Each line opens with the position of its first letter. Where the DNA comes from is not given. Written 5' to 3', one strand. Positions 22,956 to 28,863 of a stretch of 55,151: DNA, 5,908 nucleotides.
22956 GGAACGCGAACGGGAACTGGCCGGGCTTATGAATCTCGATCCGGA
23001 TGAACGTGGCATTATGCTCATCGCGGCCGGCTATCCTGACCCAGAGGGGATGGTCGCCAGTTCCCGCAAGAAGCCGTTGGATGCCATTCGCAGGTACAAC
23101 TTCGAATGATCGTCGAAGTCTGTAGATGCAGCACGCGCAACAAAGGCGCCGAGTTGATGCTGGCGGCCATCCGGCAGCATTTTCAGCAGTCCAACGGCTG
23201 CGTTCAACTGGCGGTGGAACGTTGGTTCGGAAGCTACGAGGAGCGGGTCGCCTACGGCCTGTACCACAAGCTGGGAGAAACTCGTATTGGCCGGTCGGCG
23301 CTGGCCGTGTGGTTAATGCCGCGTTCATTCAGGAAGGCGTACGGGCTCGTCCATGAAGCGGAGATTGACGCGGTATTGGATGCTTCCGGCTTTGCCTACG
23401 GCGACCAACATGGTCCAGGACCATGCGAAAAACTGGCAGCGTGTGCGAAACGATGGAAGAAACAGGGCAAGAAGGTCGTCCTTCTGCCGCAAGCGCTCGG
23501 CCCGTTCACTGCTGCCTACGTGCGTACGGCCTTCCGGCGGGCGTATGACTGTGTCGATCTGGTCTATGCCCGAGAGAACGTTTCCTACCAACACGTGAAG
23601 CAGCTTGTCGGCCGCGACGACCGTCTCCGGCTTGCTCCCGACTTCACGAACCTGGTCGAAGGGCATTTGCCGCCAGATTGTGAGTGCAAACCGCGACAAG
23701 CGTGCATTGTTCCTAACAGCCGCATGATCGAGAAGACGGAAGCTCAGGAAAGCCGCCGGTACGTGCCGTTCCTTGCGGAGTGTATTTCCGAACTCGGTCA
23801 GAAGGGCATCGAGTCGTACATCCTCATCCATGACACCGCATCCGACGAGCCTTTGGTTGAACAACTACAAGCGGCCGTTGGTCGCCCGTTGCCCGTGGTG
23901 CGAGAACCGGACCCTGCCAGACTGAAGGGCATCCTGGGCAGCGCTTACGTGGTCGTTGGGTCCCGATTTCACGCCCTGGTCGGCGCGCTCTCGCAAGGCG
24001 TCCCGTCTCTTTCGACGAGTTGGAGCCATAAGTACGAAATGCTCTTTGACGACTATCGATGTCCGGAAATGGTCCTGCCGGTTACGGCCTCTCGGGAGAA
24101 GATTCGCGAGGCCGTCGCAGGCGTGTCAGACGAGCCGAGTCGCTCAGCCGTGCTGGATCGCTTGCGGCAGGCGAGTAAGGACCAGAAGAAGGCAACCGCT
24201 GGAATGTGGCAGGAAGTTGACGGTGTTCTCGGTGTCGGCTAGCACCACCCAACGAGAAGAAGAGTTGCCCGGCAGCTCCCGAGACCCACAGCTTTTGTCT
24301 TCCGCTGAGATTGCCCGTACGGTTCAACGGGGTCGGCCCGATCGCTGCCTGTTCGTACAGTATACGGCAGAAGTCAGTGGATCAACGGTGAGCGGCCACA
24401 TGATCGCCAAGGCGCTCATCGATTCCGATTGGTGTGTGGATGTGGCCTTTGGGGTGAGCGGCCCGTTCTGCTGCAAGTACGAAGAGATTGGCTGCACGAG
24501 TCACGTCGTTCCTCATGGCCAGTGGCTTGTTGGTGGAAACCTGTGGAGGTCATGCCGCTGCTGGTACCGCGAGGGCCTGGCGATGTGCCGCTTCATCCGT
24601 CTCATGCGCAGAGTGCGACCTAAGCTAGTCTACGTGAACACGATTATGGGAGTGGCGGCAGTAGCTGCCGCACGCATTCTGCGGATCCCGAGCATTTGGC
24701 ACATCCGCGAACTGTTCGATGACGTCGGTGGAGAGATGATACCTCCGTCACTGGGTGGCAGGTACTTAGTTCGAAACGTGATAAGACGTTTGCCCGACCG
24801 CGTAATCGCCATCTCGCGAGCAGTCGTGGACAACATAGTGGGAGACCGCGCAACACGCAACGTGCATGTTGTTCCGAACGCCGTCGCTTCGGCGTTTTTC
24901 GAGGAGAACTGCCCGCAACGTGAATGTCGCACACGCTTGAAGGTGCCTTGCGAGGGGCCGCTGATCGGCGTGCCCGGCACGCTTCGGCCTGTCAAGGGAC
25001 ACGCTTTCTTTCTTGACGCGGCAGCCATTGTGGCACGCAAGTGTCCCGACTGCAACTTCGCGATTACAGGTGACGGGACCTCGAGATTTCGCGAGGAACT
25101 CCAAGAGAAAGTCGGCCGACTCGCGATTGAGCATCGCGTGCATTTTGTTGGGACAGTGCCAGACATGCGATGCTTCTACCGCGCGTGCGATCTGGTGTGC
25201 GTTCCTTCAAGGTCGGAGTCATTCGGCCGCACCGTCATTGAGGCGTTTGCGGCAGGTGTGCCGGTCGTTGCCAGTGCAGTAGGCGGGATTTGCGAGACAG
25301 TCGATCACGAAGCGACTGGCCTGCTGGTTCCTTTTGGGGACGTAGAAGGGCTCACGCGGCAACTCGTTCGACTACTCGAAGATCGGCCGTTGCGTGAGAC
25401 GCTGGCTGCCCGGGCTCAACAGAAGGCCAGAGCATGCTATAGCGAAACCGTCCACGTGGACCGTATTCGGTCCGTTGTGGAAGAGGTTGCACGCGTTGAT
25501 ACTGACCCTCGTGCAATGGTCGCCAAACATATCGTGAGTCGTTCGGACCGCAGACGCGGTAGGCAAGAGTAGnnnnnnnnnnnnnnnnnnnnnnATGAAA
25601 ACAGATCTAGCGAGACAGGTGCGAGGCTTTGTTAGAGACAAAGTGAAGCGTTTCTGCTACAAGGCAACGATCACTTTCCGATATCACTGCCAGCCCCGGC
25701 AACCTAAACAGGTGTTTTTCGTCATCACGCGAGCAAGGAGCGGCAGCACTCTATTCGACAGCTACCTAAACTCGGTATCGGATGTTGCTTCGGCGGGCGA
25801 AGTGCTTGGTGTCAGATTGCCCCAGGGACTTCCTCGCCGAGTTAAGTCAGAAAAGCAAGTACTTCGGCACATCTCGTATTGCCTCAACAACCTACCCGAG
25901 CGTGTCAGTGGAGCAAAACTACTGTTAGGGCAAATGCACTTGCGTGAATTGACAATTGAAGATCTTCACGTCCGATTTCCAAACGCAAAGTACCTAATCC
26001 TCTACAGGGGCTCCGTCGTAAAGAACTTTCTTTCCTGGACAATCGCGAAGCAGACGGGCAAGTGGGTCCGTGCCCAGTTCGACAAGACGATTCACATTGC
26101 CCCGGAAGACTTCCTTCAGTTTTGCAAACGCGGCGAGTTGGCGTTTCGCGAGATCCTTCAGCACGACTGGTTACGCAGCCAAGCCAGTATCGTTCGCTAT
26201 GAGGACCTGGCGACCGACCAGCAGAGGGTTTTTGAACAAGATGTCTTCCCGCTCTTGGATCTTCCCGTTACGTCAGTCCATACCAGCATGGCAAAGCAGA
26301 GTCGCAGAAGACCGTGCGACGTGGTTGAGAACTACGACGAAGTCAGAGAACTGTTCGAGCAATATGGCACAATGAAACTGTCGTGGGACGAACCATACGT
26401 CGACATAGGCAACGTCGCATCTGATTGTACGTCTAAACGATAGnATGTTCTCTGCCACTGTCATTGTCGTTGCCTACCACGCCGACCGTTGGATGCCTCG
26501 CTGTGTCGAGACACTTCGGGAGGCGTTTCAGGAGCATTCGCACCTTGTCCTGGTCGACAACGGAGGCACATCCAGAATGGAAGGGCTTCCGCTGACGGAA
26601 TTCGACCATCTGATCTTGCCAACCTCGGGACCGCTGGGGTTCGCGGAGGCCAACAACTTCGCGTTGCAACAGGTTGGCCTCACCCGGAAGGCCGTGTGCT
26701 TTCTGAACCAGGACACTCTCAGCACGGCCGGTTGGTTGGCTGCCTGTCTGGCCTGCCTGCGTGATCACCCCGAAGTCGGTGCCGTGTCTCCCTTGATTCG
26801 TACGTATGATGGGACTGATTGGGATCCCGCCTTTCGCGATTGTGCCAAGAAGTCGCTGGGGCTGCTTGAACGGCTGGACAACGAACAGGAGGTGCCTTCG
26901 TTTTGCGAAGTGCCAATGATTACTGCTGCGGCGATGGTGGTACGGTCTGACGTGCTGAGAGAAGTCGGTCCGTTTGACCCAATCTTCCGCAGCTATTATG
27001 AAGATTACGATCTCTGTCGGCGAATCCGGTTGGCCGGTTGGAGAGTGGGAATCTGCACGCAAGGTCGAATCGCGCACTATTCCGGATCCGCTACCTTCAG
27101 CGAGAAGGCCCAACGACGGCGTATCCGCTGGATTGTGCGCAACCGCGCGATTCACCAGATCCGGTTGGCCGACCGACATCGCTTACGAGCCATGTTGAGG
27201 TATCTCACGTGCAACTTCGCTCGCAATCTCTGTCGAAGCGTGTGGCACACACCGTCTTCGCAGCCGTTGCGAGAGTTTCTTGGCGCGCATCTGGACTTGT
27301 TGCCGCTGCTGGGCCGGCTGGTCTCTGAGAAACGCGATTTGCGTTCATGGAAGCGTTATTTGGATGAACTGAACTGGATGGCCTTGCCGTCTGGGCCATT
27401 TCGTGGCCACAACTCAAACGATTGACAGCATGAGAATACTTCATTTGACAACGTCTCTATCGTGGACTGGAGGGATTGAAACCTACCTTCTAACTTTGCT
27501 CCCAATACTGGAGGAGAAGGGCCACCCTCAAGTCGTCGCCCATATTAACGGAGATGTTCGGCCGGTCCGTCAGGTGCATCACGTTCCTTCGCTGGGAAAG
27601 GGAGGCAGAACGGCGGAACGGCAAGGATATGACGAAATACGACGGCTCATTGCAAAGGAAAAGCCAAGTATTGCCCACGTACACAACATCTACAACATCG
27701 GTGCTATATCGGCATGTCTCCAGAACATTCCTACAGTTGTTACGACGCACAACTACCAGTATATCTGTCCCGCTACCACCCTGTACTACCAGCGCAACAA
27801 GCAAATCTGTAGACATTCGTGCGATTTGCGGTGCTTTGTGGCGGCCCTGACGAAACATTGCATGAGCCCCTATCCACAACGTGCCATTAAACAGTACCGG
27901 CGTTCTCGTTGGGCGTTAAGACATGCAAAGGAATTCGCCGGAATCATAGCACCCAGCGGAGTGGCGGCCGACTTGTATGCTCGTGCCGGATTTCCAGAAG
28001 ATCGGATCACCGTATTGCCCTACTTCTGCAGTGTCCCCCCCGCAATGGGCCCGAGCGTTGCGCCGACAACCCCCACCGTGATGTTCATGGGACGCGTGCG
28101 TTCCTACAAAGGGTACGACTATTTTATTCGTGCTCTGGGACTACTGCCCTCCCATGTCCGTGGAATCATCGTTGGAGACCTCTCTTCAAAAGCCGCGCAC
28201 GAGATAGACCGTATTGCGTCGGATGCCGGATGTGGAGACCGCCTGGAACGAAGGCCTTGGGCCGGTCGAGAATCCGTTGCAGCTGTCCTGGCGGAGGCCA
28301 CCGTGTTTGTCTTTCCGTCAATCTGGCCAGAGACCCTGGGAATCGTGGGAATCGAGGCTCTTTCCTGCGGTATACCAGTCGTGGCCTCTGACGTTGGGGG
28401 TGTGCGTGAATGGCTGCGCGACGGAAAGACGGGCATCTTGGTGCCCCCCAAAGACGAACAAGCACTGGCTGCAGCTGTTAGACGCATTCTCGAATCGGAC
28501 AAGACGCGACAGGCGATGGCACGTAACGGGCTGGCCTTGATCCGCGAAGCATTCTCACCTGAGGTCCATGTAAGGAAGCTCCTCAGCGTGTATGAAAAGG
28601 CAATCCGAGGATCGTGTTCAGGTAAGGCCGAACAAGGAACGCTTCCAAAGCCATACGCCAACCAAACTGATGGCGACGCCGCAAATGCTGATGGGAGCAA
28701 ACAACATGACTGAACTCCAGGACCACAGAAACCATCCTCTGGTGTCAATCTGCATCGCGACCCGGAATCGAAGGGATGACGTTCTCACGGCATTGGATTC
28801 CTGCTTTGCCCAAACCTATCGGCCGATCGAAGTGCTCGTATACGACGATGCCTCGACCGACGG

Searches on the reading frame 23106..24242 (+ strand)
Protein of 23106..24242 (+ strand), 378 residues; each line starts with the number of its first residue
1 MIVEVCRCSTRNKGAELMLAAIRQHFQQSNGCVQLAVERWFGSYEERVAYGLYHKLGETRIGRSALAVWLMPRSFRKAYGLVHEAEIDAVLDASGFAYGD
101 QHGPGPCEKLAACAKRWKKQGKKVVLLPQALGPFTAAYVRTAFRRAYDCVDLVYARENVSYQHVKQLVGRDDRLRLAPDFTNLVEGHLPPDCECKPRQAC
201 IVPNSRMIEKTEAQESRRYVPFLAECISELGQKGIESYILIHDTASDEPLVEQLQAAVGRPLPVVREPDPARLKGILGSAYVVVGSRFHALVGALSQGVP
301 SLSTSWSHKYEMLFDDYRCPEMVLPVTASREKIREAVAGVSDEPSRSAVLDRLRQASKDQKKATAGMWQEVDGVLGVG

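Call 8: search_protein_families(library=ncbifam, proteins=[window:23106-24242:+], max_evalue=1e-10)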
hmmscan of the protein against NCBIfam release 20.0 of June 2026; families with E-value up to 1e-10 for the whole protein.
window:23106-24242:+ (378 aa): 1 family
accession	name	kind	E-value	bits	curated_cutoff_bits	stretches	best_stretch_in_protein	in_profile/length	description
TIGR03609.1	S_layer_CsaB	equivalog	5.9e-19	68.5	213.1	1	119-320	98-292/301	polysaccharide pyruvyl transferase CsaB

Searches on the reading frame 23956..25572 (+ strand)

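Call 9: search_protein_families(library=ncbifam, proteins=[window:23956-25572:+], max_evalue=1e-10)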
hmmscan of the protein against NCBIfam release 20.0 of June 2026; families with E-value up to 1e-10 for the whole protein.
window:23956-25572:+ (538 aa): 20 families
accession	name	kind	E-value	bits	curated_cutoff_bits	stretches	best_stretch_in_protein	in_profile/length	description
TIGR03999.1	thiol_BshA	equivalog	1.4e-31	109.8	273.7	1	281-511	146-373/375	N-acetyl-alpha-D-glucosaminyl L-malate synthase BshA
TIGR03088.1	stp2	hypoth_equivalog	1.1e-30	107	409.05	1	210-509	70-371/374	TIGR03088 family PEP-CTERM/XrtA system glycosyltransferase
TIGR03449.1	mycothiol_MshA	equivalog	8.7e-28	97.3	462.5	1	291-505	176-397/406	D-inositol-3-phosphate glycosyltransferase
TIGR04063.1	stp3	hypoth_equivalog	1.5e-26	93.2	442.05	1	212-507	83-391/397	TIGR04063 family PEP-CTERM/XrtA system glycosyltransferase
NF041876.1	EPS_EpsE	equivalog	5.5e-26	91.7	400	1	340-498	220-383/389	exopolysaccharide biosynthesis GT4 family glycosyltransferase EpsE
NF038229.1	Glyco4_Geo_Pelo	equivalog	3.8e-24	85.3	400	1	283-511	113-336/338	GPMC system family 4 glycosyltransferase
TIGR04047.1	MSMEG_0565_glyc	hypoth_equivalog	2.4e-20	72.9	259.85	1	280-488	139-353/373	MSMEG_0565 family glycosyltransferase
TIGR02149.1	glgA_Coryne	subfamily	6.2e-19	68.4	302.4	1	280-507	145-386/391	glycogen synthase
NF012028.0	PRK15484.1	subfamily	1.4e-17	63.8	618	1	299-496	159-363/380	lipopolysaccharide N-acetylglucosaminyltransferase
TIGR04157.1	glyco_rSAM_CFB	subfamily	1.6e-16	60.3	400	1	279-508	169-402/406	TIGR04157 family glycosyltransferase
NF050056.1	ProtGlycPglH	equivalog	4.9e-15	55.5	600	1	342-494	187-337/354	GalNAc-alpha-(1->4)-GalNAc-alpha-(1->3)-diNAcBac-PP-undecaprenol alpha-1,4-N-acetyl-D-galactosaminyltransferase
NF047684.1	TeichurnBiosyTuaC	equivalog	5.2e-15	55.3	550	1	281-502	166-380/391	teichuronic acid biosynthesis protein TuaC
NF038011.1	PelF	equivalog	1.7e-14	53.7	100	1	296-507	274-488/489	GT4 family glycosyltransferase PelF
NF046085.1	XrtY_assoc_Gly1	equivalog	5.4e-14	51.8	400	1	364-510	236-383/387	XrtY-associated glycosyltransferase XYAG1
NF038295.1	EPS_HpsP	equivalog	6.3e-14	51.8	550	1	305-497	180-373/388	hormogonium polysaccharide biosynthesis glycosyltransferase HpsP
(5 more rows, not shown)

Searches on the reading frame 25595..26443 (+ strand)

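Call 9: search_protein_families(library=ncbifam, proteins=[window:25595-26443:+], max_evalue=1e-10)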
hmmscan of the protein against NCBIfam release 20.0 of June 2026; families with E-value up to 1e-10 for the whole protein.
window:25595-26443:+ (282 aa): 0 families

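Call 39: search_protein_families(library=pfam, proteins=[window:25595-26443:+], max_evalue=0.1)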
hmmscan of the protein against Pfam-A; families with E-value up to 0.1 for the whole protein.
window:25595-26443:+ (282 aa): 1 family
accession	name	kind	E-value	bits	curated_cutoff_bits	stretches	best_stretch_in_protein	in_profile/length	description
PF13469.12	Sulfotransfer_3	-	2.7e-09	38.1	27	1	41-215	2-205/216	Sulfotransferase family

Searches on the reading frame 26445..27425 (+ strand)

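Call 9: search_protein_families(library=ncbifam, proteins=[window:26445-27425:+], max_evalue=1e-10)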
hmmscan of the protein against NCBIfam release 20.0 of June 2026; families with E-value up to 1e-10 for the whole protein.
window:26445-27425:+ (326 aa): 1 family
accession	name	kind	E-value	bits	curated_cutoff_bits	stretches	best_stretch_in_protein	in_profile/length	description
TIGR03965.1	mycofact_glyco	equivalog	4.2e-17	62.2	280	1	3-213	75-282/467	mycofactocin biosynthesis glycosyltransferase MftF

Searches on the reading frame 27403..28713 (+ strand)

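Call 9: search_protein_families(library=ncbifam, proteins=[window:27403-28713:+], max_evalue=1e-10)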
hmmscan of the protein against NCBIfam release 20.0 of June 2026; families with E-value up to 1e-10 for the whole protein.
window:27403-28713:+ (436 aa): 13 families
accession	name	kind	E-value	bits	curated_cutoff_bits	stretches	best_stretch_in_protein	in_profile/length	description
TIGR02149.1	glgA_Coryne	subfamily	2.4e-28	99.4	302.4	1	219-400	200-390/391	glycogen synthase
TIGR03449.1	mycothiol_MshA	equivalog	1.9e-26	92.9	462.5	1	220-401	217-404/406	D-inositol-3-phosphate glycosyltransferase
NF041876.1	EPS_EpsE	equivalog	5.4e-25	88.4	400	1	225-388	216-384/389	exopolysaccharide biosynthesis GT4 family glycosyltransferase EpsE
TIGR03088.1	stp2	hypoth_equivalog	8.8e-24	84.2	409.05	1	230-400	201-373/374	TIGR03088 family PEP-CTERM/XrtA system glycosyltransferase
TIGR03999.1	thiol_BshA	equivalog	7.1e-19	68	273.7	1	289-401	263-374/375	N-acetyl-alpha-D-glucosaminyl L-malate synthase BshA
TIGR04063.1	stp3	hypoth_equivalog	5.7e-16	58.4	442.05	1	224-401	214-396/397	TIGR04063 family PEP-CTERM/XrtA system glycosyltransferase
NF053787.1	GlcN_PG_synth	equivalog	6.7e-16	58.1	480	1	221-400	195-359/361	N-acetylglucosaminyl phosphatidylglycerol synthase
NF047684.1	TeichurnBiosyTuaC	equivalog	3.6e-15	55.8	550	1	226-401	222-390/391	teichuronic acid biosynthesis protein TuaC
TIGR02472.1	sucr_P_syn_N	equivalog_domain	8.9e-15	54.4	576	1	299-396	341-437/439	sucrose-phosphate synthase, putative, glycosyltransferase domain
NF038229.1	Glyco4_Geo_Pelo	equivalog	3.5e-13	49.3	400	1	288-401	227-337/338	GPMC system family 4 glycosyltransferase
NF046085.1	XrtY_assoc_Gly1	equivalog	3.9e-13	49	400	1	223-400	209-384/387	XrtY-associated glycosyltransferase XYAG1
TIGR04047.1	MSMEG_0565_glyc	hypoth_equivalog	5.3e-12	45.5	259.85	1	292-397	270-371/373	MSMEG_0565 family glycosyltransferase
NF038295.1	EPS_HpsP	equivalog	1e-11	44.5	550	1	219-399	203-386/388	hormogonium polysaccharide biosynthesis glycosyltransferase HpsP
